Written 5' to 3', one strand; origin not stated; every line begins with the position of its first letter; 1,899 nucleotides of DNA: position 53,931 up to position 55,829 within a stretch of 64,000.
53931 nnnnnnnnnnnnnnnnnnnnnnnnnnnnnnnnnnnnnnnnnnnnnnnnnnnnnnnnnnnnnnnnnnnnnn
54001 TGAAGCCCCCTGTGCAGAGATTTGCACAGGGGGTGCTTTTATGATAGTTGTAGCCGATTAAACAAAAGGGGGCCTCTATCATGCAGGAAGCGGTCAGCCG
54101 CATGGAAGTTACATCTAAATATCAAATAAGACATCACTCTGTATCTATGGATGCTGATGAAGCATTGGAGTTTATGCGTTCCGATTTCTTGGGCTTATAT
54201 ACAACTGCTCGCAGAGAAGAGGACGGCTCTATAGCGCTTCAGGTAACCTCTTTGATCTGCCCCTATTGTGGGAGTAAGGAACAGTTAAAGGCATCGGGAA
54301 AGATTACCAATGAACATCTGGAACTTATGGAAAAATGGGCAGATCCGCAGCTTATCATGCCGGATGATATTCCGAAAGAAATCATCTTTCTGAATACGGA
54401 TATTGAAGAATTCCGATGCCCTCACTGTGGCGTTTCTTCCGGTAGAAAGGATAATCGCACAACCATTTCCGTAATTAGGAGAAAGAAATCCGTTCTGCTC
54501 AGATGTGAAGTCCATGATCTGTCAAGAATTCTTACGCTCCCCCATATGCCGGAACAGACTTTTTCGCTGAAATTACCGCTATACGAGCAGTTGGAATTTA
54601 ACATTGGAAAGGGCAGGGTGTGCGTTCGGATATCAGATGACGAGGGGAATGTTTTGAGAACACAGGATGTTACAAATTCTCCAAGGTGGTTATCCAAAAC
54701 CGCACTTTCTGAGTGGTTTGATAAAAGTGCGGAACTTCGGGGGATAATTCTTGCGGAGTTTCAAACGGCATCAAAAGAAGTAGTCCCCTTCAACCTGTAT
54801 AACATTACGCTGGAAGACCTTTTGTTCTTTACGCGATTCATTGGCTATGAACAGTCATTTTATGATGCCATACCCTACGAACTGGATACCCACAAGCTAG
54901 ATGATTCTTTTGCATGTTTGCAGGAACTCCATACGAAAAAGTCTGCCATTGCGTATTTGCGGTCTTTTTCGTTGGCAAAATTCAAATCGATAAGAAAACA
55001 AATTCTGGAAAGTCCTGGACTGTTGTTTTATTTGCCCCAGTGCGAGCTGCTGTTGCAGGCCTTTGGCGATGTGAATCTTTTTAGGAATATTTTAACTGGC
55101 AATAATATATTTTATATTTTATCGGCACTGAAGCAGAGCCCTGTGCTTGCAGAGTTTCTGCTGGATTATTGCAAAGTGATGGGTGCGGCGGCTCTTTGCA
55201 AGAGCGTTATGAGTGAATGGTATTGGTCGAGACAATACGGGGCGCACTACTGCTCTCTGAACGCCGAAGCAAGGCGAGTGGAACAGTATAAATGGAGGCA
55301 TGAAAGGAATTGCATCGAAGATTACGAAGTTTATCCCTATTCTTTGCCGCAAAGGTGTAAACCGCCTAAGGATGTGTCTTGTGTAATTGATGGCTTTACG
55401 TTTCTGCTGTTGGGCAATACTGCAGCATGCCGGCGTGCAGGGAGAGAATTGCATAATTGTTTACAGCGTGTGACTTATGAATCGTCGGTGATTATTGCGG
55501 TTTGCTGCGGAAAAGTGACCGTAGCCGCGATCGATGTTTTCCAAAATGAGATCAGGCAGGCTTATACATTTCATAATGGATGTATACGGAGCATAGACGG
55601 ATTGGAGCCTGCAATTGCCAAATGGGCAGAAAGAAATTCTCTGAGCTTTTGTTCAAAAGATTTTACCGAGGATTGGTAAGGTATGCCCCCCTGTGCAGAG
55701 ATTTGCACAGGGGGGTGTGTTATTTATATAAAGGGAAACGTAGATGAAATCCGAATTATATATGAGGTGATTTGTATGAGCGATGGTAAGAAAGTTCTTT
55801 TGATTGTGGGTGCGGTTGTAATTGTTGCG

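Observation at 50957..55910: WYL (BrxR/CapW-like) regulator heading uncharacterised genes: best candidate for an undescribed defence or anti-mobile-element system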

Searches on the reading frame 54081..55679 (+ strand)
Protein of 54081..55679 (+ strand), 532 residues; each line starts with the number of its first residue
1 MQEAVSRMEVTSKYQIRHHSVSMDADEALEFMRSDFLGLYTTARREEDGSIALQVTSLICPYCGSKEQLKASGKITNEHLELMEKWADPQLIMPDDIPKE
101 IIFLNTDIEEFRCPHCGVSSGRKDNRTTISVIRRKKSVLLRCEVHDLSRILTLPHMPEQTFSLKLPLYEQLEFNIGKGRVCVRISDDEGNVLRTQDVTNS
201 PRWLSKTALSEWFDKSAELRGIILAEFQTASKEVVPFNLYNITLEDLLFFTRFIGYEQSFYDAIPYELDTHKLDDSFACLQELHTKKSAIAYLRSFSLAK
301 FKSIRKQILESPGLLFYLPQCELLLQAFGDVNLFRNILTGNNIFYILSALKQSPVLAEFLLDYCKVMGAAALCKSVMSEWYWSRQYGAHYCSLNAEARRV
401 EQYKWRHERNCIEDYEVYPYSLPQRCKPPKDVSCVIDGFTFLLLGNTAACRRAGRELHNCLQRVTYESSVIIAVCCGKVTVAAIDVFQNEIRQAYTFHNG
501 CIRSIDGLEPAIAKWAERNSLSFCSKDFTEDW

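Call 6: search_protein_families(library=pfam, proteins=[window:54081-55679:+], max_evalue=0.1)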
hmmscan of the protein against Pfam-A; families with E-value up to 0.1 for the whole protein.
window:54081-55679:+ (532 aa): 9 families
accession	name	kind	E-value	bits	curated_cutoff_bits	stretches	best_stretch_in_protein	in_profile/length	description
PF24440.1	DUF7559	-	0.00026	21.6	27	0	54-70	32-48/52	Family of unknown function (DUF7559)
PF14690.11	Zn_ribbon_ISL3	-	0.00061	20.6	25.5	0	110-128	2-20/47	zinc-finger of transposase IS204/IS1001/IS1096/IS1165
PF13248.11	Zn_ribbon_3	-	0.0033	17.3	27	0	59-66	18-25/26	zinc-ribbon domain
PF23451.1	Zn_ribbon_PaaD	-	0.0047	17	27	0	57-67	14-24/53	PaaD zinc beta ribbon domain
PF22747.2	Zn_ribbon_DUF2089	-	0.0063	17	27.6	0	107-118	9-20/32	DUF2089 zinc ribbon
PF13005.12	zf-IS66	-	0.019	15.8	27.3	0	59-83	3-26/46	zinc-finger binding domain of transposase IS66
PF08271.17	Zn_Ribbon_TF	-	0.055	13.5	29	0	59-67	2-10/43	TFIIB zinc-binding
PF24463.1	DUF7577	-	0.069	13.2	28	0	112-117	4-9/27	Domain of unknown function (DUF7577)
PF23547.1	Zn_ribbon_FGT1_1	-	0.088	12.9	27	0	107-118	17-28/35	FORGETTER1 first zinc ribbon domain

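Call 7: search_protein_families(library=padloc, proteins=[window:54081-55679:+], max_evalue=0.1)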
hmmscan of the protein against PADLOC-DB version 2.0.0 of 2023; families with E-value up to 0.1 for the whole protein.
window:54081-55679:+ (532 aa): 1 family
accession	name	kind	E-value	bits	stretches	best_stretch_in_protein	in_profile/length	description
PDLC04447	PDC-M14A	-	0.006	15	0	54-85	40-69/152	-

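Call 8: search_protein_families(library=ncbifam, proteins=[window:54081-55679:+], max_evalue=1)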
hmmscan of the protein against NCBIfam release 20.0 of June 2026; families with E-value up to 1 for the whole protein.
window:54081-55679:+ (532 aa): 8 families
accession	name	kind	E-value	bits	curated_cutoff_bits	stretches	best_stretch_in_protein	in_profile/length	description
NF001607.0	PRK00398.1-4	equivalog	0.00082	19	89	1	57-71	28-42/53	DNA-directed RNA polymerase subunit P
TIGR03655.1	anti_R_Lar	subfamily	0.009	16.3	39.6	0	60-73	4-19/55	Lar family restriction alleviation protein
NF001606.0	PRK00398.1-3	equivalog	0.03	14.1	72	0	54-70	16-32/44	DNA-directed RNA polymerase subunit P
NF041869.1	paae_haloarch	equivalog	0.041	14.1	100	0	47-67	5-27/56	1,2-phenylacetyl-CoA epoxidase subunit PaaE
NF011481.0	PRK14890.1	equivalog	0.053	13.5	61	0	107-119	24-36/61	putative Zn-ribbon RNA-binding protein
NF038384.1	zinc_YnfU_fam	subfamily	0.054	13.1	36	0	56-65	37-46/52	YnfU family zinc-binding protein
NF041795.1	Brz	equivalog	0.066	13.6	100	0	108-118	3-13/60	transcriptional regulator Brz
NF047912.1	ECs_2282_CxxC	subfamily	0.079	12.9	37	0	57-73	2-17/60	ECs_2282 family putative zinc-binding protein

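Call 9: search_protein_families(library=phrogs, proteins=[window:54081-55679:+], max_evalue=1)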
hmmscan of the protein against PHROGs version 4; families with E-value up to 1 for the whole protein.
window:54081-55679:+ (532 aa): 11 families
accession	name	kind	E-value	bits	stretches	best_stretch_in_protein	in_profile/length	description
phrog_16315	-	unknown function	3.7e-06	26.8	1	435-527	425-526/532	-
phrog_15827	-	unknown function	0.026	15.7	0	58-84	34-58/73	-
phrog_2945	-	unknown function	0.039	14.8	1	57-83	32-59/68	-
phrog_6504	-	unknown function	0.04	15.1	0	109-124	6-21/61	-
phrog_6511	-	unknown function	0.2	12.5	0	108-121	32-45/50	-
phrog_9107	-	unknown function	0.24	11.9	0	49-77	133-161/209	-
phrog_1198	-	other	0.26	12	1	190-305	131-234/253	MutT/NUDIX hydrolase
phrog_22274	-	unknown function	0.33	12.6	0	104-119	5-20/81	-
phrog_9124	-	unknown function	0.36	12.3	0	112-137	11-38/74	-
phrog_19774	-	unknown function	0.37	12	1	266-295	29-58/75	-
phrog_10675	-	unknown function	0.55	11.5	0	57-118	5-39/98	-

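Call 11: search_solved_structures(query=window:54081-55679:+, max_evalue=1)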
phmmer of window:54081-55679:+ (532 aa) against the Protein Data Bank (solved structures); distinct sequences matched with E-value up to 1: 3.
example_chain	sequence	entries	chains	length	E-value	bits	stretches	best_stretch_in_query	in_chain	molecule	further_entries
1uwv_A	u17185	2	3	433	0.16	13.8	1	108-154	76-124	23S RRNA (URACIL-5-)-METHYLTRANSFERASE RUMA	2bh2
7wn9_A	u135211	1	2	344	0.54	12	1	466-509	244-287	Putative D-lactate dehydrogenase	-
8grv_A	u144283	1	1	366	0.59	11.9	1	466-509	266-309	Putative D-lactate dehydrogenase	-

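Call 16: find_homologous_proteins(query=window:54081-55679:+)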
Query window:54081-55679:+ (532 aa): 8 proteins with E <= 0.001 among 8000 candidates.
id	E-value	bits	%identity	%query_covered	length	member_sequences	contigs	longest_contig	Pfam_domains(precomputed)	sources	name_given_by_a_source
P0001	0.0e+0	1234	100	100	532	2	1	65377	-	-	-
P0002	1.6e-258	877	69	100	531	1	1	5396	-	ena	-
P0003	5.0e-131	456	40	100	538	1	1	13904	-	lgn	-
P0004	1.8e-67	246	30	97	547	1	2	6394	-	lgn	-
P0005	2.5e-63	233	29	97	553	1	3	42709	-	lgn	-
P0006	3.3e-54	203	28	99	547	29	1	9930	-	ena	-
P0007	9.0e-53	198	27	95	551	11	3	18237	-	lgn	-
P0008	6.0e-49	185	27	96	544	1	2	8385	-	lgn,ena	-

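Call 17: find_encoding_contigs(protein=P0003, flank=8000, max_places=3)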
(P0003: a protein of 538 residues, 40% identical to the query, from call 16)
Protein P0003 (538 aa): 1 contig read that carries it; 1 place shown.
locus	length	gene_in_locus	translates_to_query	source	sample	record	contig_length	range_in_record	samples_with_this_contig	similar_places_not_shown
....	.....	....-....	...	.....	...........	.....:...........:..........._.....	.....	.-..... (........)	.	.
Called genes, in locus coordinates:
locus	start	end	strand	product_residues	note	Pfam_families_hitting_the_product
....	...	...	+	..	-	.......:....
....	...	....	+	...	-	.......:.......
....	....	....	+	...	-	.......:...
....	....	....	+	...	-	-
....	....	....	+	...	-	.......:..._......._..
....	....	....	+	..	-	-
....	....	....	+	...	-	-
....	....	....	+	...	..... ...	-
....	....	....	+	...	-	-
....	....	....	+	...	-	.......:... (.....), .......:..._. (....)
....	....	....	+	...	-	-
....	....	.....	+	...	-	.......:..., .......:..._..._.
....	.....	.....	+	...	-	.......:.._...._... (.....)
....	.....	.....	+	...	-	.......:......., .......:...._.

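Call 18: find_encoding_contigs(protein=P0005, flank=8000, max_places=3)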
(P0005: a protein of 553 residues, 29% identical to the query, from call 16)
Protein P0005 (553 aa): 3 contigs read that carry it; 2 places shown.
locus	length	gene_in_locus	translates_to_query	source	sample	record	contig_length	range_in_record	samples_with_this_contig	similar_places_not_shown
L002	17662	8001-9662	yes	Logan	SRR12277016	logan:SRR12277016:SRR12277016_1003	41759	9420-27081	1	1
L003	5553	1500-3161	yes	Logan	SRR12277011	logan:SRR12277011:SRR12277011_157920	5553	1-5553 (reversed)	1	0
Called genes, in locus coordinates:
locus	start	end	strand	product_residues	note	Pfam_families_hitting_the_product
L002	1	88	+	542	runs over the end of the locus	PF03553:Na_H_antiporter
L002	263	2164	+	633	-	PF00933:Glyco_hydro_3, PF01915:Glyco_hydro_3_C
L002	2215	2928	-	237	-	PF00702:Hydrolase, PF12710:HAD (weak), PF13419:HAD_2, PF13242:Hydrolase_like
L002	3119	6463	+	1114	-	PF13306:LRR_5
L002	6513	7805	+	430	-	PF00657:Lipase_GDSL, PF13472:Lipase_GDSL_2, PF00404:Dockerin_1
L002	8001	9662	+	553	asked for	-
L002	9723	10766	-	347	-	PF13280:WYL, PF25583:WCX (weak)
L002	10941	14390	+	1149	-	PF28553:WH_1, PF28554:DUF8437, PF00176:SNF2-rel_dom (weak), PF04851:ResIII, PF28555:Helicase_dom, PF00271:Helicase_C (weak)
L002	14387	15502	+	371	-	PF07726:AAA_3 (weak)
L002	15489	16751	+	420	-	PF13203:DUF2201_N, PF09967:DUF2201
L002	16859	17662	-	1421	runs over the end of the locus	-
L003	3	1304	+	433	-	?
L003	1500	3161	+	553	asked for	-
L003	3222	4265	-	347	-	PF13280:WYL, PF25583:WCX (weak)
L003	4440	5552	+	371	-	?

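Call 19: find_encoding_contigs(protein=P0007, flank=8000, max_places=3)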
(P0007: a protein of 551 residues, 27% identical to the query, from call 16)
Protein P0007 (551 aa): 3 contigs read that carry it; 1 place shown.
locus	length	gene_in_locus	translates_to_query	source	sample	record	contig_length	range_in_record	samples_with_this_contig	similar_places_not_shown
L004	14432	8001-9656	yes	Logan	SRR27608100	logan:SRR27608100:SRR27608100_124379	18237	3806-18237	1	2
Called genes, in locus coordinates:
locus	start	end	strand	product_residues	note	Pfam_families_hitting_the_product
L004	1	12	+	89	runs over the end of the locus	-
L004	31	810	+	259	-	-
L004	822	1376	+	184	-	PF10946:DUF2625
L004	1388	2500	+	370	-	PF01841:Transglut_core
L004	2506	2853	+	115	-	-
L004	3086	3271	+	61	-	-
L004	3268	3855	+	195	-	PF00574:CLP_protease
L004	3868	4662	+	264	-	-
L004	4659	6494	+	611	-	PF02534:T4SS-DNA_transf, PF00270:DEAD (faint), PF10412:TrwB_AAD_bind (weak), PF12696:TraG-D_C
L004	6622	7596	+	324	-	PF02163:Peptidase_M50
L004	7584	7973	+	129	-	-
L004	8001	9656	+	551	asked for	-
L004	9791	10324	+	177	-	-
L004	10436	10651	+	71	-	-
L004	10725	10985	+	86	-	PF06949:DUF1292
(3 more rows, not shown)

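Call 41: search_protein_representatives(alignment_id=A1)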
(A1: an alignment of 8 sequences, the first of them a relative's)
Query: 8 sequences, 542 profile positions. Proteins with E-value up to 0.001 (for the whole library): 671; up to 1e-10: 466; up to 1e-30: 323. The best 150 are listed.
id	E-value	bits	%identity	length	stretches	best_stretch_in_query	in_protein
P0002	1.7e-223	759.2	-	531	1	1-541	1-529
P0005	3.3e-223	758.3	-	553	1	2-538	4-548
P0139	1.8e-179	613.9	-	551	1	6-537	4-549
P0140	1.5e-176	604.3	-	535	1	18-539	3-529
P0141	7.8e-168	575.5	-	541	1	5-534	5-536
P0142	2.8e-162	557.1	-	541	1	3-537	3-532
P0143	3.2e-160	550.4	-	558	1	7-536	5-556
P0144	4.0e-157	540.1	-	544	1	3-534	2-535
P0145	1.0e-154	532.2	-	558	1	3-537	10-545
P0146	4.4e-154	530.1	-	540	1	4-537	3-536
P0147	9.2e-154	529.1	-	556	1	9-538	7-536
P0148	8.1e-152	522.6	-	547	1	12-538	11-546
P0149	6.9e-151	519.6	-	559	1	3-536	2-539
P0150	7.3e-151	519.5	-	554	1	6-536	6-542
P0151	2.0e-150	518.1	-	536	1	5-537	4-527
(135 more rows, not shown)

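Call 45: search_protein_families(library=pfam, alignment_id=A4, max_evalue=0.01)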
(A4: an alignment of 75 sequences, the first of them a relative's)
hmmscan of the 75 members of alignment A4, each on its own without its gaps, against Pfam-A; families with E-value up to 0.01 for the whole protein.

A. member 1, P0001 (532 aa): 5 families
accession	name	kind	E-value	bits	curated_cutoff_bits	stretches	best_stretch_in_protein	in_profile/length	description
PF24440.1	DUF7559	-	0.00026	21.6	27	0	54-70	32-48/52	Family of unknown function (DUF7559)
PF14690.11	Zn_ribbon_ISL3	-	0.00061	20.6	25.5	0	110-128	2-20/47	zinc-finger of transposase IS204/IS1001/IS1096/IS1165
PF13248.11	Zn_ribbon_3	-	0.0033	17.3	27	0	59-66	18-25/26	zinc-ribbon domain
PF23451.1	Zn_ribbon_PaaD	-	0.0047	17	27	0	57-67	14-24/53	PaaD zinc beta ribbon domain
PF22747.2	Zn_ribbon_DUF2089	-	0.0063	17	27.6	0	107-118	9-20/32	DUF2089 zinc ribbon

B. families by the number of members that match (of 75 scanned): 22 families
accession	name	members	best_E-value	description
PF14284.11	PcfJ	25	3.1e-07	PcfJ-like protein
PF12760.12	Zn_ribbon_IS1595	4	0.0022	Transposase zinc-ribbon domain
PF14690.11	Zn_ribbon_ISL3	3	0.00061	zinc-finger of transposase IS204/IS1001/IS1096/IS1165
PF24440.1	DUF7559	2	0.00026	Family of unknown function (DUF7559)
PF13248.11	Zn_ribbon_3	2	0.0013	zinc-ribbon domain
PF07754.17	HVO_2753_ZBP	2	0.0028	Small zinc finger protein HVO_2753-like, Zn-binding pocket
PF08274.17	Zn_Ribbon_YjdM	1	3.2e-05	PhnA Zinc-Ribbon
PF04810.20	zf-Sec23_Sec24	1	0.00044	Sec23/Sec24 zinc finger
PF24441.1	DUF7560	1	0.00071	Family of unknown function (DUF7560)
PF24460.1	DUF7575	1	0.0024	Domain of unknown function (DUF7575)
PF14369.11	Zn_ribbon_19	1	0.0028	zinc-ribbon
PF09022.15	Staphostatin_A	1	0.003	Staphostatin A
PF10276.14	zf-CHCC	1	0.0036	Zinc-finger domain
PF02591.20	Zn_ribbon_9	1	0.0044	C4-type zinc ribbon domain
PF24463.1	DUF7577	1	0.0046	Domain of unknown function (DUF7577)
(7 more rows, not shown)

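Call 46: search_solved_structures(query=A4, max_evalue=1)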
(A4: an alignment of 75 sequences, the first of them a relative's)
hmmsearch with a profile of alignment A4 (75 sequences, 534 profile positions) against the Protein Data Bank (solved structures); distinct sequences matched with E-value up to 1: 2.
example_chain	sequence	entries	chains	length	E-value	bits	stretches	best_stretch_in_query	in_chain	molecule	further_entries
3idv_A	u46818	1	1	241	0.13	13.8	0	40-94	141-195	Protein disulfide-isomerase A4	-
3kor_A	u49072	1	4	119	0.41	12.1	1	348-404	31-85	Possible Trp repressor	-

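Call 65: predict_structure(alignment_id=A1)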
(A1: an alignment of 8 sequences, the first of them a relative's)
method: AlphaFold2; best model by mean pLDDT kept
length: 532 residues; sequences in the alignment: 8
mean_pLDDT: 78.7   pTM: 0.63
mean pLDDT of the five models: 78.7, 78.5, 77.7, 76.6, 70.7
residues with pLDDT >= 90: 66; 70-90: 363; 50-70: 83; < 50: 20
segments of 3 or more residues with pLDDT < 50: 413-421, 525-532
pLDDT, mean of each block of 10 residues (from residue 1): 75 83 85 67 82 85 79 66 74 62 70 80 77 90 78 68 77 91 84 84 75 82 90 83 86 86 70 78 88 92 88 89 91 86 82 88 91 84 81 83 75 47 62 85 72 73 61 85 81 71 79 88 56 29
secondary structure, 60 per line:
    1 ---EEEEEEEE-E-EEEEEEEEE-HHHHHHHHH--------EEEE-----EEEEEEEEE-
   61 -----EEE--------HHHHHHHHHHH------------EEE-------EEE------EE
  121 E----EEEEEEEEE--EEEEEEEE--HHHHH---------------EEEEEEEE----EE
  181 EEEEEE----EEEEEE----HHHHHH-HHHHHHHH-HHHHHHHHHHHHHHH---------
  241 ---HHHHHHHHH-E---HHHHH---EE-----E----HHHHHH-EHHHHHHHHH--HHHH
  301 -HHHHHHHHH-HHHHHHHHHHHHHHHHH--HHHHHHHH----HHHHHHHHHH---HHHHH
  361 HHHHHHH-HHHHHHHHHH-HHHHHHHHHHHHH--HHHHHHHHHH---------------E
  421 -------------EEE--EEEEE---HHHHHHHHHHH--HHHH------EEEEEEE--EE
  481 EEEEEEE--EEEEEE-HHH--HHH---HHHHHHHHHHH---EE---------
elements in order: E4-11 E15-23 H25-33 E42-45 E51-59 E66-68 H77-87 E100-102 E110-112 E119-121 E126-134 E137-144 H147-151 E167-174 E179-186 E191-196 H201-206 H208-215 H217-231 H244-252 H258-262 H278-283 H286-294 H297-300 H302-310 H312-328 H331-338 H343-352 H356-367 H369-378 H380-392 H395-404 E434-436 E439-443 H447-457 H460-463 E470-476 E479-487 E490-495 H508-518

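Call 67: find_encoding_contigs(protein=P0006, flank=8000, max_places=2)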
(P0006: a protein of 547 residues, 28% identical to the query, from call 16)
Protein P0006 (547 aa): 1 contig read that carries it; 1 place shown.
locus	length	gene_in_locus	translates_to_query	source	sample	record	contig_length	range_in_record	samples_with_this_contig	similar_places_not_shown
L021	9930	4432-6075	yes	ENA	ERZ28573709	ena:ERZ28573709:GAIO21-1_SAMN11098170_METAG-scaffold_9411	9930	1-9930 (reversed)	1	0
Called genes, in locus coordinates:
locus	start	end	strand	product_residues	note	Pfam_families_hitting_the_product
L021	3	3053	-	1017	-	?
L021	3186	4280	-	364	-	PF13280:WYL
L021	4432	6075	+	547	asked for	-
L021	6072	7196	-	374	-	PF07969:Amidohydro_3 (faint), PF01979:Amidohydro_1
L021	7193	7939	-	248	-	PF01182:Glucosamine_iso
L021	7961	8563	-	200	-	-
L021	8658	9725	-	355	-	-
